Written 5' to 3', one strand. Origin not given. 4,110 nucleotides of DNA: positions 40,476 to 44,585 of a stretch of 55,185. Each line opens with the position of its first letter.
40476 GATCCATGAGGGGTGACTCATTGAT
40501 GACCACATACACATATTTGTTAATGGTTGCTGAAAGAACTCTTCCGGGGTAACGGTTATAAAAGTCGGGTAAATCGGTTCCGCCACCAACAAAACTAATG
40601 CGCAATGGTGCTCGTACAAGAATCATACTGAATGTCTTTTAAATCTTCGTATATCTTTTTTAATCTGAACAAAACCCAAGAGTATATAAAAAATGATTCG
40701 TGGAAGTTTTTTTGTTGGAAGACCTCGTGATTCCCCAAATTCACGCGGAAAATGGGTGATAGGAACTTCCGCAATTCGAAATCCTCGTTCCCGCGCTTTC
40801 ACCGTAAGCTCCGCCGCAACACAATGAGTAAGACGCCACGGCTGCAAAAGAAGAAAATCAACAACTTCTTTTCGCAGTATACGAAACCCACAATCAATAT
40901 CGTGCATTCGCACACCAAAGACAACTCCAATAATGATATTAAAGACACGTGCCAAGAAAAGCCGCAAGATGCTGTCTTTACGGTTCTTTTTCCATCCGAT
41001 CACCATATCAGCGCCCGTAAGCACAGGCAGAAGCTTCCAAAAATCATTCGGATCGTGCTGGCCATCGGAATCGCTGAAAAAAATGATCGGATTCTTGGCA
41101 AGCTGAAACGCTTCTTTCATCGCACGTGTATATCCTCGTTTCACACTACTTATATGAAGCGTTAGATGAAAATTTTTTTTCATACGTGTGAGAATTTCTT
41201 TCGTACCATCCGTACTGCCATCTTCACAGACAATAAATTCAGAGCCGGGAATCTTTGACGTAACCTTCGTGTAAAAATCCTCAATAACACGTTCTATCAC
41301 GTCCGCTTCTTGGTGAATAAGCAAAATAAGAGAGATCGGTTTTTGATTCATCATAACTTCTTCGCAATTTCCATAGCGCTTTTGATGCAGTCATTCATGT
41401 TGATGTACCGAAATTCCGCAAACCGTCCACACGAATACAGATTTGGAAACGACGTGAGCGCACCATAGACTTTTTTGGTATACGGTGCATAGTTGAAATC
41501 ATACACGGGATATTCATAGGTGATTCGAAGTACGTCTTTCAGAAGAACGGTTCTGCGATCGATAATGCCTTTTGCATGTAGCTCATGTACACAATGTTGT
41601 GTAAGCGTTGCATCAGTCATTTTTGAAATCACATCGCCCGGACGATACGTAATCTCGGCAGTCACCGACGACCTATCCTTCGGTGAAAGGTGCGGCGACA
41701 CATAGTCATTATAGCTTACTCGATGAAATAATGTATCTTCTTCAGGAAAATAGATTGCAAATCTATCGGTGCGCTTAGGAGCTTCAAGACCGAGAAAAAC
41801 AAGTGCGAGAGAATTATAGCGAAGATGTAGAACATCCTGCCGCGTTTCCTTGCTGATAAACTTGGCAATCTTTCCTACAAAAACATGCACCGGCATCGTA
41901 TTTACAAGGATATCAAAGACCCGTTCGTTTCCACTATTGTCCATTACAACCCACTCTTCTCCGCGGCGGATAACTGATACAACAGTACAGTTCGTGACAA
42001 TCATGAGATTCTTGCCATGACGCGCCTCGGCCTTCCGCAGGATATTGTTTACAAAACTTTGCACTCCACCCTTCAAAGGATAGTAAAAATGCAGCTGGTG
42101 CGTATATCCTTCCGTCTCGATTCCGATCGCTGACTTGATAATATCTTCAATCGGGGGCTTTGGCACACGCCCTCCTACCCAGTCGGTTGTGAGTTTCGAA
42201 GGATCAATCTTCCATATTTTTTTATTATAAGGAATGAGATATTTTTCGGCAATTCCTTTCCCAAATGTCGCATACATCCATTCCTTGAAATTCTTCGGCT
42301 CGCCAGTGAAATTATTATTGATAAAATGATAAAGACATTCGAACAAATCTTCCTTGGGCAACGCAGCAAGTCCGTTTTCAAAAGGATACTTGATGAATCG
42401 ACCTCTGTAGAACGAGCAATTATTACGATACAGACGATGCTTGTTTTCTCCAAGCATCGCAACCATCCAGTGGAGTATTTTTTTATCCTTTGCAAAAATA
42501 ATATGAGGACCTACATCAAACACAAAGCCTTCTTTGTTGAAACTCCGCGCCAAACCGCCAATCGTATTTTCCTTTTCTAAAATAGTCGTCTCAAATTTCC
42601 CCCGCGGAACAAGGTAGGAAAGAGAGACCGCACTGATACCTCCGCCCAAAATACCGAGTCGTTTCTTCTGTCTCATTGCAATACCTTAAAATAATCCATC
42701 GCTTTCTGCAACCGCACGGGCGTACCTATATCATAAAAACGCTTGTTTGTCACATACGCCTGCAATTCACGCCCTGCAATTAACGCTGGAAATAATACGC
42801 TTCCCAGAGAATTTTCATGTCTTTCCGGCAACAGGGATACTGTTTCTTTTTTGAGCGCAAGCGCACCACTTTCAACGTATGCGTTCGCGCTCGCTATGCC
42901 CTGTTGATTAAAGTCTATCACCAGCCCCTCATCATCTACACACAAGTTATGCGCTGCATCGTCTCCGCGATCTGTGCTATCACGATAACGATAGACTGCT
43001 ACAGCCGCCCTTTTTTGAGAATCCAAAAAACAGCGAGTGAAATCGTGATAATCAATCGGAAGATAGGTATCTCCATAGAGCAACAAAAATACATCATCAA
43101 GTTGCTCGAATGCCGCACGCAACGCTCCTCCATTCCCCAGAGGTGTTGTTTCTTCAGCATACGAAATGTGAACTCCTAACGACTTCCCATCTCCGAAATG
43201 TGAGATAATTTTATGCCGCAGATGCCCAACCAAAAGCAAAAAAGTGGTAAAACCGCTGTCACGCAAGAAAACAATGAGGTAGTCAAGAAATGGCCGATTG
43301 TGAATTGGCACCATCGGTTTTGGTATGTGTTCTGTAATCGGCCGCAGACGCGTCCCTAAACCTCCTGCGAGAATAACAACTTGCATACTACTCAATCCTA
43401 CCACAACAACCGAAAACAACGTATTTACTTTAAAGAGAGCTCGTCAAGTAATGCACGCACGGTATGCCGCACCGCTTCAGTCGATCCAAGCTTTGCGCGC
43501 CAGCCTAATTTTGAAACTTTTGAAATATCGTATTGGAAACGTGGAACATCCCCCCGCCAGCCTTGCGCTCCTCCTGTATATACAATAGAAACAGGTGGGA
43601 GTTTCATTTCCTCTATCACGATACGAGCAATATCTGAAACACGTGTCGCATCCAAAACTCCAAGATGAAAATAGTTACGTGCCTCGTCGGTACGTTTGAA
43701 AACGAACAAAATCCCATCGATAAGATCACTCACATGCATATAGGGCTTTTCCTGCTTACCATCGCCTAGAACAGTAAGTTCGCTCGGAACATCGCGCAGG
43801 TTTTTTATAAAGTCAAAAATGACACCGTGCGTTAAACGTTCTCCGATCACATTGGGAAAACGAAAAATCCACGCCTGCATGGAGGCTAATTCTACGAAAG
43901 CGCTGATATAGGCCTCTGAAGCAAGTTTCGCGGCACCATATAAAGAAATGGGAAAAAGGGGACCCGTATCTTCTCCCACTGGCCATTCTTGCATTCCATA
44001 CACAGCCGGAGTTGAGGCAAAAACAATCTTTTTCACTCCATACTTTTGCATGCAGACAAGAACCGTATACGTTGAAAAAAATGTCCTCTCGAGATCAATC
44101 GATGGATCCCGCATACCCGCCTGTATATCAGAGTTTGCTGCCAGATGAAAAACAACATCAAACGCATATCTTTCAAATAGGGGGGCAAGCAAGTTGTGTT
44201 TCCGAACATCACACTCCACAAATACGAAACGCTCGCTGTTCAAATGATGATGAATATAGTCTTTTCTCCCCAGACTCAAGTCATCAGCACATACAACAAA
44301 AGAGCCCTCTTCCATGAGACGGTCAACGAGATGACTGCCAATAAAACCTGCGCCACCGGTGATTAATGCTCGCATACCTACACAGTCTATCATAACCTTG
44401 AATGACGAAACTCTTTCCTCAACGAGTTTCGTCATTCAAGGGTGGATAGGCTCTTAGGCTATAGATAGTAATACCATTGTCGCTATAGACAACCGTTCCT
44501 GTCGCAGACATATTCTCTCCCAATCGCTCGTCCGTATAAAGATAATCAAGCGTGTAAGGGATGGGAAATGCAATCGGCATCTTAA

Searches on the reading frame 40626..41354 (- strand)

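Call 9: search_protein_families(library=pfam, proteins=[window:40626-41354:-], max_evalue=0.001)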
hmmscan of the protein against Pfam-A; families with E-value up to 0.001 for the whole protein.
window:40626-41354:- (243 aa): 2 families
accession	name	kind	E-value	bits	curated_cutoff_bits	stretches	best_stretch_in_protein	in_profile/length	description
PF00535.33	Glycos_transf_2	-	1.2e-18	68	23.3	1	8-166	1-165/168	Glycosyl transferase family 2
PF13641.12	Glyco_tranf_2_3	-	1.6e-05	25.5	27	1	14-117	10-118/230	Glycosyltransferase like family 2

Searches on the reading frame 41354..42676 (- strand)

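Call 9: search_protein_families(library=pfam, proteins=[window:41354-42676:-], max_evalue=0.001)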
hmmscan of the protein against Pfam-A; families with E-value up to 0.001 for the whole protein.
window:41354-42676:- (441 aa): 2 families
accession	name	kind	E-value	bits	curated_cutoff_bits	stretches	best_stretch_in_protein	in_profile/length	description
PF01593.30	Amino_oxidase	-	8.9e-16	58.6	19.8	1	22-439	10-440/443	Flavin containing amine oxidoreductase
PF13450.12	NAD_binding_8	-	2.1e-11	44.3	21.9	1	9-68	1-62/68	NAD(P)-binding Rossmann-like domain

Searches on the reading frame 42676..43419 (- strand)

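Call 10: search_protein_families(library=pfam, proteins=[window:42676-43419:-], max_evalue=0.01)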
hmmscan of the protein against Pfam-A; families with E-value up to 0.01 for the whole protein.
window:42676-43419:- (248 aa): 2 families
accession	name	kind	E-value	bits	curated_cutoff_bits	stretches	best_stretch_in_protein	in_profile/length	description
PF00483.29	NTP_transferase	-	4.2e-23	82.6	21.2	1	14-241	2-239/245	Nucleotidyl transferase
PF12804.13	NTP_transf_3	-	7.6e-11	42.9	27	1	14-146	1-126/160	MobA-like NTP transferase domain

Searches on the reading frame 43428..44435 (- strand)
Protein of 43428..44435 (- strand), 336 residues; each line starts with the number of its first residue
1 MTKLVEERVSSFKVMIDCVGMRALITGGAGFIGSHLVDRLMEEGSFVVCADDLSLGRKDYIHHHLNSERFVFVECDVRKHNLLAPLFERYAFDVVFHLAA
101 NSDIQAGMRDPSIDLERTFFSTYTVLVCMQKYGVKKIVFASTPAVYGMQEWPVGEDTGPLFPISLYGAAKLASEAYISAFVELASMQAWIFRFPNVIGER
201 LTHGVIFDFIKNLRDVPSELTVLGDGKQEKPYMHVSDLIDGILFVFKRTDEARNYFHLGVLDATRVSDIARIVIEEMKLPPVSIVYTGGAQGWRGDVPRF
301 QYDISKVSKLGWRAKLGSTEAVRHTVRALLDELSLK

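Call 10: search_protein_families(library=pfam, proteins=[window:43428-44435:-], max_evalue=0.01)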
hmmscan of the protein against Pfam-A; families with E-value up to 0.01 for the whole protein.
window:43428-44435:- (336 aa): 9 families
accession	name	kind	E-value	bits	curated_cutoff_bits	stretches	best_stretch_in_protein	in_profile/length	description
PF01370.27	Epimerase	-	2.6e-49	168.3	20.9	1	23-253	1-232/240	NAD dependent epimerase/dehydratase family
PF16363.11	GDP_Man_Dehyd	-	8.2e-40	137.7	27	1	24-324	1-331/332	GDP-mannose 4,6 dehydratase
PF04321.23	RmlD_sub_bind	-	2.1e-16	60.3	27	1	21-281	1-235/287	RmlD substrate binding domain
PF02719.21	Polysacc_synt_2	-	4.4e-15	56.1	20.2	1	24-279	2-249/293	Polysaccharide biosynthesis protein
PF01073.25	3Beta_HSD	-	2.4e-11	43.6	22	1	24-177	1-157/280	3-beta hydroxysteroid dehydrogenase/isomerase family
PF07993.18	NAD_binding_4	-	2e-07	30.9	20.1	1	25-205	1-215/258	Male sterility protein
PF13460.12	NAD_binding_10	-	6.8e-07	29.8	27.2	1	27-179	1-133/184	NAD(P)H-binding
PF00106.31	adh_short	-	5.7e-06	26.4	26.6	1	23-89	3-70/195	short chain dehydrogenase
PF03435.24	Sacchrp_dh_NADP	-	0.0041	17.9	25.1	1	28-101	5-78/129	Saccharopine dehydrogenase NADP binding domain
